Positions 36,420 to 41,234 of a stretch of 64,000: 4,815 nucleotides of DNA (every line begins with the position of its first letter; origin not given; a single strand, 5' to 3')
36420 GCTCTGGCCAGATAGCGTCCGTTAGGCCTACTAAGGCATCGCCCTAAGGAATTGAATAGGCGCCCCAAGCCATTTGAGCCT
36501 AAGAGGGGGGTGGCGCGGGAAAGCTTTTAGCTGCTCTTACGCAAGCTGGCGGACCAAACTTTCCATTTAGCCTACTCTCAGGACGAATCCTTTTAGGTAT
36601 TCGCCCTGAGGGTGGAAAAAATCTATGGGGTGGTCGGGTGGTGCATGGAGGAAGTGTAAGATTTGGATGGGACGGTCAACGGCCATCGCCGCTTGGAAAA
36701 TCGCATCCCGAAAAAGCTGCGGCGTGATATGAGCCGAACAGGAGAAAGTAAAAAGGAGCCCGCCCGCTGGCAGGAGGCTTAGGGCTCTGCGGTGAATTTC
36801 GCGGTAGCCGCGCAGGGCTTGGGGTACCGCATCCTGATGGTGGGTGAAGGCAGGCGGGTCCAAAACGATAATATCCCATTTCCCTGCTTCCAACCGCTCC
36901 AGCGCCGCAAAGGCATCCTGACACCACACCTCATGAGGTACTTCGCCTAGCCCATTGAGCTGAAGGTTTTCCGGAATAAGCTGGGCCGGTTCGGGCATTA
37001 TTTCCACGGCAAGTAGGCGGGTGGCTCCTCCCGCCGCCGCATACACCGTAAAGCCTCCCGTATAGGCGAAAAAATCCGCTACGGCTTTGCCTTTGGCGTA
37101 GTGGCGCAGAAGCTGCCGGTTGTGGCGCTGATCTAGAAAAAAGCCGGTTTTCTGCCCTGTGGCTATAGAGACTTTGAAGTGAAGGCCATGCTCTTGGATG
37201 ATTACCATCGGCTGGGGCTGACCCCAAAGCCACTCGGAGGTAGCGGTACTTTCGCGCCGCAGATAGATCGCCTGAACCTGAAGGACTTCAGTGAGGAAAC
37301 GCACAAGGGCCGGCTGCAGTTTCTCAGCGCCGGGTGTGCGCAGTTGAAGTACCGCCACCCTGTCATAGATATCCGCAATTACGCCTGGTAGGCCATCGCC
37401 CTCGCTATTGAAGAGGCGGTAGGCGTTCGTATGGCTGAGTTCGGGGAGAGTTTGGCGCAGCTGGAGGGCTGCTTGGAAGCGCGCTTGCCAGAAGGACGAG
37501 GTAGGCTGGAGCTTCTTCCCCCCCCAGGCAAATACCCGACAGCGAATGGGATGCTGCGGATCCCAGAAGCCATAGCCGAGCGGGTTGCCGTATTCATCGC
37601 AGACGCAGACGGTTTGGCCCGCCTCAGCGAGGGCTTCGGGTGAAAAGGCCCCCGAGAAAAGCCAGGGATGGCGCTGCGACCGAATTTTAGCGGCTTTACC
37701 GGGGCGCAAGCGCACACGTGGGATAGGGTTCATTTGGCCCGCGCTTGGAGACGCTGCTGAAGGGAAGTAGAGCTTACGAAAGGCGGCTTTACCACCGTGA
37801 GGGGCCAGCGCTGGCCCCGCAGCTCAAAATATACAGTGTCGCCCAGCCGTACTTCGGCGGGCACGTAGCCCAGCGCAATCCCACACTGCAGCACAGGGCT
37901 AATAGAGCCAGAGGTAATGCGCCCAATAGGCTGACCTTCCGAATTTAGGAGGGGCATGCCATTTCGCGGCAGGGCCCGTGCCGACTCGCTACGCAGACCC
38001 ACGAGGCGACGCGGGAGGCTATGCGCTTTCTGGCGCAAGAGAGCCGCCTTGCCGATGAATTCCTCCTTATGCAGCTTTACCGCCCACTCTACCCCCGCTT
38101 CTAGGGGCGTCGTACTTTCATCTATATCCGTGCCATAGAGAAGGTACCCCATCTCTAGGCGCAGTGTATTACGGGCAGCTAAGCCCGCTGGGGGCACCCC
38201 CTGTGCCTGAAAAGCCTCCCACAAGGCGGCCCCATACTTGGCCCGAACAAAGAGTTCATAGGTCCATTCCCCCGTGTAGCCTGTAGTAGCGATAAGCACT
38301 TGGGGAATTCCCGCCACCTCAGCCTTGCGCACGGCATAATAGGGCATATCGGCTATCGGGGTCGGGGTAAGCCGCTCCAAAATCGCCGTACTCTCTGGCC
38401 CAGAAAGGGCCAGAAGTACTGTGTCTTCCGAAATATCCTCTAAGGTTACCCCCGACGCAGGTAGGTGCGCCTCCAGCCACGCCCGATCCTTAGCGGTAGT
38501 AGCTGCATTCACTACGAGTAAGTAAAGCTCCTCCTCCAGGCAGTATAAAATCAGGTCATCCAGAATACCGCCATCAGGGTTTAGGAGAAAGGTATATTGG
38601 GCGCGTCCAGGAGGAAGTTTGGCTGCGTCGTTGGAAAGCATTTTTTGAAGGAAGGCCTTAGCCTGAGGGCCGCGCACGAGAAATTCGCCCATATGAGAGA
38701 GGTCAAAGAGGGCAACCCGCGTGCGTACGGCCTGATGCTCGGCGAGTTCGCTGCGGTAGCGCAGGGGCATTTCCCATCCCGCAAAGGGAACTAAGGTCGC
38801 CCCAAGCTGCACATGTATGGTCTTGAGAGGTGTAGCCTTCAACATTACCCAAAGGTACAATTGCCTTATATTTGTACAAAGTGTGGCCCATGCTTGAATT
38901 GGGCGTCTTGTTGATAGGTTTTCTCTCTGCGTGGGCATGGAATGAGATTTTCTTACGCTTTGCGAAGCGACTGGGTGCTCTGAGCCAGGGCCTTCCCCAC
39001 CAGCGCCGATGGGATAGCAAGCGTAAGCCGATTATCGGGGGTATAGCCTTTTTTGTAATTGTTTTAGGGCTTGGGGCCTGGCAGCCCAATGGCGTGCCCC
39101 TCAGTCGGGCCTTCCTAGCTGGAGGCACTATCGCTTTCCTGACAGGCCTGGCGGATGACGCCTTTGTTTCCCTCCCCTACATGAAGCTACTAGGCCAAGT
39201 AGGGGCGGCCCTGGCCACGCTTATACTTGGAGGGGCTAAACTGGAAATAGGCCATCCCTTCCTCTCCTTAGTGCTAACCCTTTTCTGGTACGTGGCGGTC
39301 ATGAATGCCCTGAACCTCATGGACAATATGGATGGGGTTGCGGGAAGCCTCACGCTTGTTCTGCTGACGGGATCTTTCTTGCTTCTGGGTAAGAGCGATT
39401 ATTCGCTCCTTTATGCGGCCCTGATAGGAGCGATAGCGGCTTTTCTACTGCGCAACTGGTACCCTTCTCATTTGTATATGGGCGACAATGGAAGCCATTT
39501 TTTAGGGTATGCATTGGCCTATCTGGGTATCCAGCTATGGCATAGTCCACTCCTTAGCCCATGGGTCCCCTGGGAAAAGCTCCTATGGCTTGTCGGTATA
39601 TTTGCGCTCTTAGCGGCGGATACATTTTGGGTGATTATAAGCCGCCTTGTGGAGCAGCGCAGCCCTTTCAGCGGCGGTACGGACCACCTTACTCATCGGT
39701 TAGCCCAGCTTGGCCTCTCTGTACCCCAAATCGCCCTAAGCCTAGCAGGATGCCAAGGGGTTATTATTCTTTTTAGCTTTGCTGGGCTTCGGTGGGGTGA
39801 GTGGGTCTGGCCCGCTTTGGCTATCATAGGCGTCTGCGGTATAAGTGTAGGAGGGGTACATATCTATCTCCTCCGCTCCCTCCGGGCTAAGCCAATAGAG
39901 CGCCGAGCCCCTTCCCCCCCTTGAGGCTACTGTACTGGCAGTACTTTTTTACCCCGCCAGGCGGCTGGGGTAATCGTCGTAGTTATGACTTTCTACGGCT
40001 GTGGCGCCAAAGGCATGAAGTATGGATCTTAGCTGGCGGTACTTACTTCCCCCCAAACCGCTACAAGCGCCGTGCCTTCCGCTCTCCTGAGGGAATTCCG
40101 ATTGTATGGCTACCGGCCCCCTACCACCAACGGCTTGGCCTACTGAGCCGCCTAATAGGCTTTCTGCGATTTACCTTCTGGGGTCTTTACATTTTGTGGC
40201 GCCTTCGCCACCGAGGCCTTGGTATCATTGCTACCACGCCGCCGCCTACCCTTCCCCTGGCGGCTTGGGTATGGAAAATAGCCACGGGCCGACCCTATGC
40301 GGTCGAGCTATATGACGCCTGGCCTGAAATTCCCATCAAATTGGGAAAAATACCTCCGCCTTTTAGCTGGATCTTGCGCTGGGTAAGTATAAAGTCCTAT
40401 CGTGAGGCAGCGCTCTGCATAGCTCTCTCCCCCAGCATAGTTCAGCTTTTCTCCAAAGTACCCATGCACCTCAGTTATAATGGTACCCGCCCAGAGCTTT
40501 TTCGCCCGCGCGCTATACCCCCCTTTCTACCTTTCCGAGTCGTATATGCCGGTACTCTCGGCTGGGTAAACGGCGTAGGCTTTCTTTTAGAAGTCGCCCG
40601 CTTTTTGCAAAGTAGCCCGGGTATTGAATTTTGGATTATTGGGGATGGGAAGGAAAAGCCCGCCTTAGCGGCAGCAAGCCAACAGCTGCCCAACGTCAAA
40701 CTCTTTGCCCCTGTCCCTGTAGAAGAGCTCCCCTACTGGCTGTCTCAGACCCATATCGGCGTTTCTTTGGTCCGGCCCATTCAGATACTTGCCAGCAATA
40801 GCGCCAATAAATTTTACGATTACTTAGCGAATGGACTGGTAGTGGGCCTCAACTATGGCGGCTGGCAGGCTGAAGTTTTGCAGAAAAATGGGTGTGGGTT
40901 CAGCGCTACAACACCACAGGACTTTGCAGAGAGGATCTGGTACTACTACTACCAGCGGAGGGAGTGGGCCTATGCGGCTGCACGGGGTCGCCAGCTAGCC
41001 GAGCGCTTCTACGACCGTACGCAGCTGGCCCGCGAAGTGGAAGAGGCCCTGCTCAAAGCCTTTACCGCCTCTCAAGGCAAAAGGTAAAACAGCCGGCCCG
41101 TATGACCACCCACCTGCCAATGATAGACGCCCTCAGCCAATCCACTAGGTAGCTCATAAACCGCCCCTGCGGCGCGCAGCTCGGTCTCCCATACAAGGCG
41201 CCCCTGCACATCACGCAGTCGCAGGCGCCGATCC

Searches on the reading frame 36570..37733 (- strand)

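Call 17: search_protein_families(library=pfam, proteins=[window:36570-37733:-], max_evalue=0.0001)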
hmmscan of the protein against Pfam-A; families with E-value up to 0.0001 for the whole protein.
window:36570-37733:- (388 aa): 4 families
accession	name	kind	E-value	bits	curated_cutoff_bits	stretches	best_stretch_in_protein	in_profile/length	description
PF10672.15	Methyltrans_SAM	-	8.9e-29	101.1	27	1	159-348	68-255/286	S-adenosylmethionine-dependent methyltransferase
PF17785.7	PUA_3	-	2.8e-14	53.1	22.6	1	7-70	1-64/64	PUA-like domain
PF03602.21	Cons_hypoth95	-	5.5e-08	33.1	24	1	208-298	35-126/182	Conserved hypothetical protein 95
PF02475.24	TRM5-TYW2_MTfase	-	1.2e-07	32.3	28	1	178-269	2-92/164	TRM5/TYW2 methyltransferase domain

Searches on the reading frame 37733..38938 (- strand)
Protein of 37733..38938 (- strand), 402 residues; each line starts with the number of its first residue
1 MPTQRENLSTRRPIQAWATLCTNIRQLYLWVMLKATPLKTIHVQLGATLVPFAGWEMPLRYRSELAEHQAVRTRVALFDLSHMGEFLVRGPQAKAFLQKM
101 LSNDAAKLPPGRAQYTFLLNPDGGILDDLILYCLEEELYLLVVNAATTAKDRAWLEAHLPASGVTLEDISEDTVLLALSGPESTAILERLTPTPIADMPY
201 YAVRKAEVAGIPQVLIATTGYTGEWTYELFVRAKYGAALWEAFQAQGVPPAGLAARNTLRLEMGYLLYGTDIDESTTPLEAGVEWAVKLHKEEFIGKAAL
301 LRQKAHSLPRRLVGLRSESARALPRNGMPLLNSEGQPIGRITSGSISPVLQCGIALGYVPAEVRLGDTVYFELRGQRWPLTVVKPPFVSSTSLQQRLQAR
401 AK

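Call 17: search_protein_families(library=pfam, proteins=[window:37733-38938:-], max_evalue=0.0001)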
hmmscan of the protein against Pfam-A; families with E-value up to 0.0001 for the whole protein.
window:37733-38938:- (402 aa): 2 families
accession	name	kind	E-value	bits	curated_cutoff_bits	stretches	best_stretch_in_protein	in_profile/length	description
PF01571.26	GCV_T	-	1.4e-89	300.2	25.6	1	40-286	3-255/255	Aminomethyltransferase folate-binding domain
PF08669.17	GCV_T_C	-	5.1e-19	68.4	25.9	1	310-388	1-79/80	Glycine cleavage T-protein C-terminal barrel domain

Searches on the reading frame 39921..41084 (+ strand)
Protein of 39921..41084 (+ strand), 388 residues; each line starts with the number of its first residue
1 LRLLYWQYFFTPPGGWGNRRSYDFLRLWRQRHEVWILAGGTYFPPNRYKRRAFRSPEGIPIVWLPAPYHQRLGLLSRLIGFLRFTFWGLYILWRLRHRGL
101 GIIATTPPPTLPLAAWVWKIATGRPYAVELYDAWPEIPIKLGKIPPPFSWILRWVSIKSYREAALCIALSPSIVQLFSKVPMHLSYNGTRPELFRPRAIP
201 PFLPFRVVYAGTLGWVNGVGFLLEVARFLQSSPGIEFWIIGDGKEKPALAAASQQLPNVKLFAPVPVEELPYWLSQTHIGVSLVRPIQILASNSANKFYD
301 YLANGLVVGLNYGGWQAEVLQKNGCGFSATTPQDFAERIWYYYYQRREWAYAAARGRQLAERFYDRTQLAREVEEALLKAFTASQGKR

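Call 5: search_protein_families(library=pfam, proteins=[window:39921-41084:+], max_evalue=0.01)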
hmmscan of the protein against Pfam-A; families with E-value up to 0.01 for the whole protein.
window:39921-41084:+ (388 aa): 4 families
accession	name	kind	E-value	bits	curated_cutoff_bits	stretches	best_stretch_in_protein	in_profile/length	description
PF13579.12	Glyco_trans_4_4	-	1.1e-10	42.6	29.7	1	23-177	9-142/158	Glycosyl transferase 4-like domain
PF13692.12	Glyco_trans_1_4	-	8.5e-10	39.5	27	1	206-339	3-136/142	Glycosyl transferases group 1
PF13524.12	Glyco_trans_1_2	-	4.3e-05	23.9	25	1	229-371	9-140/144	Glycosyl transferase-like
PF13439.12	Glyco_transf_4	-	0.001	19.6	28.5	1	22-188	9-165/170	Glycosyltransferase Family 4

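Call 6: search_protein_families(library=ncbifam, proteins=[window:39921-41084:+], max_evalue=0.01)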
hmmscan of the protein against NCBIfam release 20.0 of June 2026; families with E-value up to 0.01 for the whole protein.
window:39921-41084:+ (388 aa): 1 family
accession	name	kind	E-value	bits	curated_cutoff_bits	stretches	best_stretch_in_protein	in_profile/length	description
NF007640.0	PRK10307.1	subfamily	1.1e-09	37.8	276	1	207-379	232-406/411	WcaI family glycosyltransferase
